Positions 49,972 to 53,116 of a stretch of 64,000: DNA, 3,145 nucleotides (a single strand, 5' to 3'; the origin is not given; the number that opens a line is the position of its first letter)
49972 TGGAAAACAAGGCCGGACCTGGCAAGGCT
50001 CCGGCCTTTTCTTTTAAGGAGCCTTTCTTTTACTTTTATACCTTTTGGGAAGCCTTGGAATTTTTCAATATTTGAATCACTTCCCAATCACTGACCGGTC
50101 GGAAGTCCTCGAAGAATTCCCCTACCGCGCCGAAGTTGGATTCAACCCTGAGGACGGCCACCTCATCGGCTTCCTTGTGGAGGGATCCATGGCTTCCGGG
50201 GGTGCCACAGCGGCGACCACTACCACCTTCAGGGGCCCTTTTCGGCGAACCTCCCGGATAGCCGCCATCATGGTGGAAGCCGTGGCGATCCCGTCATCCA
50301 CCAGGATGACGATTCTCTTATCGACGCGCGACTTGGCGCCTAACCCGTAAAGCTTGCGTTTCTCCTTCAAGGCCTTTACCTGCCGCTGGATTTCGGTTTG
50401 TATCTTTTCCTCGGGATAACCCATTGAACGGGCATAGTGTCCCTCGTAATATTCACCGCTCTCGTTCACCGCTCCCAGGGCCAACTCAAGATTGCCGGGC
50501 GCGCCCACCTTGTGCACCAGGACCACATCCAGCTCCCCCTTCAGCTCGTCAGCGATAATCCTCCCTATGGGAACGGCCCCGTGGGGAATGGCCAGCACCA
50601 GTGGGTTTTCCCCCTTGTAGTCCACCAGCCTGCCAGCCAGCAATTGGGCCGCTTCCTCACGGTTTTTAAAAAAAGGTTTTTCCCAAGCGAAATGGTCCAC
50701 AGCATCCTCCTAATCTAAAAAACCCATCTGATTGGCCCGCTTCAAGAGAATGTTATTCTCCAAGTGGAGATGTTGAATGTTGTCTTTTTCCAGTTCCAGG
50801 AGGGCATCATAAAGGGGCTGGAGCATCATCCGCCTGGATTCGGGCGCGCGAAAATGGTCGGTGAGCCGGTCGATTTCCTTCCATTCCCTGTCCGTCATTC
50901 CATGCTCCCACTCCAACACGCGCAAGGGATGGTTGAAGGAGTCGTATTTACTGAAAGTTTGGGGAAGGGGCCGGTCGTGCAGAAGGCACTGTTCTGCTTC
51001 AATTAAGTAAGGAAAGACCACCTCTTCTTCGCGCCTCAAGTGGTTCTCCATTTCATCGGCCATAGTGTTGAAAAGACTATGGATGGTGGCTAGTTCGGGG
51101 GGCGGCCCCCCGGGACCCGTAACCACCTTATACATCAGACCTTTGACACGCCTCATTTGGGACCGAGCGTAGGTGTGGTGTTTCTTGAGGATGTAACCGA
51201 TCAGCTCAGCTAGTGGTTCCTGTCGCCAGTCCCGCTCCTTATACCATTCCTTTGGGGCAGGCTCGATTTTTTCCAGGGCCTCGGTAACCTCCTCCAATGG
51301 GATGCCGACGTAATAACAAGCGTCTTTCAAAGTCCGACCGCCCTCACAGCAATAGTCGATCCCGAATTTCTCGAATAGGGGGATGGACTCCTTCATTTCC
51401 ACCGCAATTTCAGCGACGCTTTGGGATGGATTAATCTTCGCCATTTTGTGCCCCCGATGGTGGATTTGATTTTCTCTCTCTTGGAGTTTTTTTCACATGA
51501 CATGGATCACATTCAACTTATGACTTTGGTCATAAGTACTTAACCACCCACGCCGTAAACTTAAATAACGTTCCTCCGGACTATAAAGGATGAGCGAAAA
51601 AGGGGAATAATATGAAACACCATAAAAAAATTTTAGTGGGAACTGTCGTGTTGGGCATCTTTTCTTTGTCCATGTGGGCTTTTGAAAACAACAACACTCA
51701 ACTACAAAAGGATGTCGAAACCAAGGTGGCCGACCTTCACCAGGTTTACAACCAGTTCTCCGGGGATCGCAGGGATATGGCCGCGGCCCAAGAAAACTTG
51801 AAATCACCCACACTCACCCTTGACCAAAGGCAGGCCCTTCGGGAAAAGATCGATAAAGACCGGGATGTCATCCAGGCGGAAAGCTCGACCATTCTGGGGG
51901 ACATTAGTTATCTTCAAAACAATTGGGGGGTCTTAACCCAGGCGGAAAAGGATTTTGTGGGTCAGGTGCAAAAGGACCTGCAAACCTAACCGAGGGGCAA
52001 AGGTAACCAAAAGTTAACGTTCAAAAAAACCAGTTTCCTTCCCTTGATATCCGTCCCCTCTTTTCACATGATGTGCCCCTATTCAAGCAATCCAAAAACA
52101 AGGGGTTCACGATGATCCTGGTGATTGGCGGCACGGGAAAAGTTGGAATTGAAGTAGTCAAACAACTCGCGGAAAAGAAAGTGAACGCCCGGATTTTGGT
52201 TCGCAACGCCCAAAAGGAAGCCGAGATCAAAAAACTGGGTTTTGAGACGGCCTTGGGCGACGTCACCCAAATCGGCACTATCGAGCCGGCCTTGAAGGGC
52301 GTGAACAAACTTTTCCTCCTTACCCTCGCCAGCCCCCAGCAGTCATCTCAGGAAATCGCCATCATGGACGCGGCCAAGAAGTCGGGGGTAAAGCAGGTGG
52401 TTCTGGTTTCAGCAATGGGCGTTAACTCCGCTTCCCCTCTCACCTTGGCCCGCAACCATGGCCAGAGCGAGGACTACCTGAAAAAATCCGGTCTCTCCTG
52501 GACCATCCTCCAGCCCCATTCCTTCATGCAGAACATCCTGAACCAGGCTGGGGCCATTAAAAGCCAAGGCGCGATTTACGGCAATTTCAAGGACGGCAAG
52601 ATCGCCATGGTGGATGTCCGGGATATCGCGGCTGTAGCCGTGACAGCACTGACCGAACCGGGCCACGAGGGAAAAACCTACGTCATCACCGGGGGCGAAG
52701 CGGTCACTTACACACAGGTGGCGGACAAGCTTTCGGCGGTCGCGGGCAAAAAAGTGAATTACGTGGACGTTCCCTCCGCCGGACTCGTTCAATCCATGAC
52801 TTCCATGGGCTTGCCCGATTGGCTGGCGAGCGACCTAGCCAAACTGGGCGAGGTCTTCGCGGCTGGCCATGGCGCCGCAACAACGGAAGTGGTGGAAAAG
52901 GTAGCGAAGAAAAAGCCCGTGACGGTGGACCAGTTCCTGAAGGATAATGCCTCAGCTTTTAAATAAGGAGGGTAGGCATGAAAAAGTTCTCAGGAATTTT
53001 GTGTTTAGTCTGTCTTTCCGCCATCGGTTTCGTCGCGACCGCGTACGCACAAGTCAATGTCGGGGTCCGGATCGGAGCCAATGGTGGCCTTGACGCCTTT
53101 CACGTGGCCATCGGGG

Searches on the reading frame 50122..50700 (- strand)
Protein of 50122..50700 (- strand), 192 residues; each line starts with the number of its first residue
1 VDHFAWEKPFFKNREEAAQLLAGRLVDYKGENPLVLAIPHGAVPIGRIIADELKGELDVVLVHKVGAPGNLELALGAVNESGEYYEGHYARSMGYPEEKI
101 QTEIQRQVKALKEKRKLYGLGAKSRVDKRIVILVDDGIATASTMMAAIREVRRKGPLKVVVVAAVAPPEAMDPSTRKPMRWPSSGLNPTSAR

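Call 61: search_protein_families(library=pfam, proteins=[window:50122-50700:-], max_evalue=0.001)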
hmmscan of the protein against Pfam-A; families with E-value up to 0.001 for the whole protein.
window:50122-50700:- (192 aa): 3 families
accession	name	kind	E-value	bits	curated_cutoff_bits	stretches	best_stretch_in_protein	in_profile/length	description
PF00156.33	Pribosyltran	-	8.3e-16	58.1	26.3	1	16-174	14-133/158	Phosphoribosyl transferase domain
PF15609.12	PRTase_2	-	4.1e-06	26.9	28.8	1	122-166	113-157/188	Phosphoribosyl transferase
PF14681.12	UPRTase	-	3.8e-05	23.7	27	1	104-172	98-166/206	Uracil phosphoribosyltransferase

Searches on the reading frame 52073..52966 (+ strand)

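Call 9: search_protein_families(library=pfam, proteins=[window:52073-52966:+], max_evalue=0.01)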
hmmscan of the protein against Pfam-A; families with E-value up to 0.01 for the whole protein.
window:52073-52966:+ (297 aa): 8 families
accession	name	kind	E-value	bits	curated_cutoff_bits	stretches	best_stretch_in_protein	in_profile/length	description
PF13460.12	NAD_binding_10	-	5.8e-30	105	27.2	1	19-196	1-184/184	NAD(P)H-binding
PF05368.20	NmrA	-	3.5e-29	102.8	27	1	14-289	4-298/298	NmrA-like family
PF02254.24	TrkA_N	-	2e-05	25.3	23.8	1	17-110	2-93/116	TrkA-N domain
PF01370.27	Epimerase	-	2.4e-05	24.3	20.9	1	15-90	1-79/240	NAD dependent epimerase/dehydratase family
PF01073.25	3Beta_HSD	-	5.2e-05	22.9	22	1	16-117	1-119/280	3-beta hydroxysteroid dehydrogenase/isomerase family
PF01118.30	Semialdhyde_dh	-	0.00019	22.3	26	1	15-124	2-109/121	Semialdehyde dehydrogenase, NAD binding domain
PF03435.24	Sacchrp_dh_NADP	-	0.0013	19.6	25.1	0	15-109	1-96/129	Saccharopine dehydrogenase NADP binding domain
PF02719.21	Polysacc_synt_2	-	0.0016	18.1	20.2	0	15-53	1-37/293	Polysaccharide biosynthesis protein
